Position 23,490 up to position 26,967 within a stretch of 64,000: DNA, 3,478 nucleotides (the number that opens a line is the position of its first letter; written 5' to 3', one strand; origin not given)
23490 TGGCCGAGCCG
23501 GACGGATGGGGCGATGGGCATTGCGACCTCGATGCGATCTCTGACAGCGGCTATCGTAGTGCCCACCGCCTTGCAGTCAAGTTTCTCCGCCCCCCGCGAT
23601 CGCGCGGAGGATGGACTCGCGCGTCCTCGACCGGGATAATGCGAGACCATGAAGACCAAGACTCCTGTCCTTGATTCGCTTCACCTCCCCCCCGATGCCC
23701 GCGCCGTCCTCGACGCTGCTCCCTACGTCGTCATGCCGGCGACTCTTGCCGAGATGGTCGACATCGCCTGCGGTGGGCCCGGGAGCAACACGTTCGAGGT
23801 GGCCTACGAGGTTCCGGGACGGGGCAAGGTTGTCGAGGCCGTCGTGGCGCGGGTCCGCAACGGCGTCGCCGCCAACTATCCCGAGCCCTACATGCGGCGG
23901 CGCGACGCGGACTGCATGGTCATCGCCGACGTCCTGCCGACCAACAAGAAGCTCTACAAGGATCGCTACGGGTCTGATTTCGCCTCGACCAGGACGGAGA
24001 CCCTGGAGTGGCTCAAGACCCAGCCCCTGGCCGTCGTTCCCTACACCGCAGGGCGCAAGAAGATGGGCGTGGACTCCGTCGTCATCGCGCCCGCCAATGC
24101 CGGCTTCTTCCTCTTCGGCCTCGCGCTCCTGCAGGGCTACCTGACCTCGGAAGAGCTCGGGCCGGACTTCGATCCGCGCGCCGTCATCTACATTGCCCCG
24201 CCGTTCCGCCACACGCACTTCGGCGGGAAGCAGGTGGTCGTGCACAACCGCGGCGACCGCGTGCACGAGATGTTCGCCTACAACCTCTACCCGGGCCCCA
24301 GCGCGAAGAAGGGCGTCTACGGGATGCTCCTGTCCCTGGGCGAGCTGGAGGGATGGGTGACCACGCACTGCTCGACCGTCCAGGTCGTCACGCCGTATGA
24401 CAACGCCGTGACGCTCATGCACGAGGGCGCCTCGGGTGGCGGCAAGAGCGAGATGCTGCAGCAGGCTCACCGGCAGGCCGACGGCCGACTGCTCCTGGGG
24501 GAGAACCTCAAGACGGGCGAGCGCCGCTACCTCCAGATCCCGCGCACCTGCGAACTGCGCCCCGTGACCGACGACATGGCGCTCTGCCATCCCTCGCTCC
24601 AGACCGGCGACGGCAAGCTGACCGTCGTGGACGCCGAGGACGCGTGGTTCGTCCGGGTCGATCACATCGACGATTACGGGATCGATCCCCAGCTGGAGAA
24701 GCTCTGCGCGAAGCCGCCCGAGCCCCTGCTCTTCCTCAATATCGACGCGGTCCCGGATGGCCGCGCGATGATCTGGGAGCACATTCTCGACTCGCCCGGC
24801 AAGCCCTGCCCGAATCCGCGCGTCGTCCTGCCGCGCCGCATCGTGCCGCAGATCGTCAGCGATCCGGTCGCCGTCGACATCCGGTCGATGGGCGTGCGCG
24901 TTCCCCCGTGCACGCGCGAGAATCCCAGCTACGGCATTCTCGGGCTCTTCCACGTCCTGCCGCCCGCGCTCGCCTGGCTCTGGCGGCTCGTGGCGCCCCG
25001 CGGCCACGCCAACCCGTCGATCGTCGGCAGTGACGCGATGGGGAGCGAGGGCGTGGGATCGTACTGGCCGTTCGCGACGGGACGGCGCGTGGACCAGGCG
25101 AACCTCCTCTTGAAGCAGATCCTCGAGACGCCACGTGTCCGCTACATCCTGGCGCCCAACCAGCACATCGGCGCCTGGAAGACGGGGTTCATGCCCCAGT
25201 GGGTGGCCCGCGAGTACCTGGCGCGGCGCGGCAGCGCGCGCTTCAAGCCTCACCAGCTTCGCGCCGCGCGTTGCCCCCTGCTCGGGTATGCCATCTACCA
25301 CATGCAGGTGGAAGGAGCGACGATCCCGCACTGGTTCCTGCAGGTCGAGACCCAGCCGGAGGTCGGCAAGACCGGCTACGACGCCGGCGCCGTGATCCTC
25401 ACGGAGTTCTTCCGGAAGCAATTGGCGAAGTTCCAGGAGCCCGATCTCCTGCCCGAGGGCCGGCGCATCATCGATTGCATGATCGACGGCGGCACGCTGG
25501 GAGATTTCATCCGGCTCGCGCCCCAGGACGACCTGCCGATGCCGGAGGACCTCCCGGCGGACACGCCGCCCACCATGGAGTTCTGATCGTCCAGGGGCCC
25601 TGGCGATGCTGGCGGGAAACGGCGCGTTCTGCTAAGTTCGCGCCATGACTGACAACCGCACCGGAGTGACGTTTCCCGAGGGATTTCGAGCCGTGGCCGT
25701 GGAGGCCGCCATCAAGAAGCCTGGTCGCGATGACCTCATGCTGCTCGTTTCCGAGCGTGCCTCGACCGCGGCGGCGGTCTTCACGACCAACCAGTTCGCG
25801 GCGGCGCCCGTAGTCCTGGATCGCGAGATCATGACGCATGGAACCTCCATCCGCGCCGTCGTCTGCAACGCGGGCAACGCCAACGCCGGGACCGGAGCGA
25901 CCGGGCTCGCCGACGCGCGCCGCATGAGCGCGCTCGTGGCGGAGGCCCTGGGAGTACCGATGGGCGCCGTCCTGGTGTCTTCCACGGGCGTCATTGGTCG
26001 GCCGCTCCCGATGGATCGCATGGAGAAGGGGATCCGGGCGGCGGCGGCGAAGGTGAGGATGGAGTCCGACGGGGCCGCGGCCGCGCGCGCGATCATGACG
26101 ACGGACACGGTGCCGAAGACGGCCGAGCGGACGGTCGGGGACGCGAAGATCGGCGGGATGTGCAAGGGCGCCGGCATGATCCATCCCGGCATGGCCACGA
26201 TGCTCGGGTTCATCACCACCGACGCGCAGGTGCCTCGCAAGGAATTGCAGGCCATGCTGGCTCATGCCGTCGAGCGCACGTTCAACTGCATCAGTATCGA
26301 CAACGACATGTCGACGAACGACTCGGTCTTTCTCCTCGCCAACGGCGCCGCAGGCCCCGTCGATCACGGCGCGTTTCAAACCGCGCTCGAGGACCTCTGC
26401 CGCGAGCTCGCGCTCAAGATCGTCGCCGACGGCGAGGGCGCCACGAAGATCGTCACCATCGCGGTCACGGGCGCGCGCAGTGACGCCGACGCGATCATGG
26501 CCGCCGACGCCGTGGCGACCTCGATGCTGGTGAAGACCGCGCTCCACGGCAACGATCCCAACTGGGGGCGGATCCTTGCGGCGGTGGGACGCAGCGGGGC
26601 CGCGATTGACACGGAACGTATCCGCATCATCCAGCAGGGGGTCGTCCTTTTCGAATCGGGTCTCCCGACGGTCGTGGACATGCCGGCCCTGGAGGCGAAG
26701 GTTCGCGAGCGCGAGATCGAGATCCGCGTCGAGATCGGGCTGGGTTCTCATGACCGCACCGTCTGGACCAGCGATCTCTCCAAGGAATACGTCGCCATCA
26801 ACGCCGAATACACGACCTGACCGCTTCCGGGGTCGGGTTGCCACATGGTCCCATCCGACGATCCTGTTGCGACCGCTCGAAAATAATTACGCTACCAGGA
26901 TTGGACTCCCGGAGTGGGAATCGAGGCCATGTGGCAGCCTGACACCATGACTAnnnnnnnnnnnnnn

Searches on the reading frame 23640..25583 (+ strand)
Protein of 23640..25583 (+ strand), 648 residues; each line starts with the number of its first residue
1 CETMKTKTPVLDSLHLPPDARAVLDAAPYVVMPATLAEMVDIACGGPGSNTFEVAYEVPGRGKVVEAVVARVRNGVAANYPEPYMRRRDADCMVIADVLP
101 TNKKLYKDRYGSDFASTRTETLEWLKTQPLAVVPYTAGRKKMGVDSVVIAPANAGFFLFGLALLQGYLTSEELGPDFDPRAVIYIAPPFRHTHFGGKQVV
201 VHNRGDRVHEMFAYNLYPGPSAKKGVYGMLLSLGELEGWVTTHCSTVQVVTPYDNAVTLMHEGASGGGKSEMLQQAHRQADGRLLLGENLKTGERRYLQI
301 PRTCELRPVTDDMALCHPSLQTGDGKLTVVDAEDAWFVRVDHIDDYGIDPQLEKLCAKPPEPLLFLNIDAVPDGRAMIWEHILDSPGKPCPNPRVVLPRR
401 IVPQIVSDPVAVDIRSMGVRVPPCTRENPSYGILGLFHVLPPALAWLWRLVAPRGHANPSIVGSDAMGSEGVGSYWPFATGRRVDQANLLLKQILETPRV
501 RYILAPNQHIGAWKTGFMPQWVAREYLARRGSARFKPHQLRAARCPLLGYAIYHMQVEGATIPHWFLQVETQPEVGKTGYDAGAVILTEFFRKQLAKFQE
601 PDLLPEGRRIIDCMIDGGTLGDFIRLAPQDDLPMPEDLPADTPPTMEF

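Call 11: search_protein_families(library=pfam, proteins=[window:23640-25583:+], max_evalue=0.001)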
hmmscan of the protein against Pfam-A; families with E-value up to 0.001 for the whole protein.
window:23640-25583:+ (648 aa): 1 family
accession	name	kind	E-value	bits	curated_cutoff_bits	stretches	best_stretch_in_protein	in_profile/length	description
PF16260.11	DUF4914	-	0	1026.3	25.7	1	16-626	1-611/612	Domain of unknown function (DUF4914)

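Call 99: search_protein_families(library=ncbifam, proteins=[window:23640-25583:+], max_evalue=0.00001)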
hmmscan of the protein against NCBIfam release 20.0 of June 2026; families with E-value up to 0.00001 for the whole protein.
window:23640-25583:+ (648 aa): 0 families

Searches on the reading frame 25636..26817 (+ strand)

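Call 11: search_protein_families(library=pfam, proteins=[window:25636-26817:+], max_evalue=0.001)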
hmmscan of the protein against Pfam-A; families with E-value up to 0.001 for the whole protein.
window:25636-26817:+ (394 aa): 1 family
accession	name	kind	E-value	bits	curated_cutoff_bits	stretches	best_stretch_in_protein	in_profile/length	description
PF01960.23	ArgJ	-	1e-142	475.8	32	1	19-394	2-377/377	ArgJ family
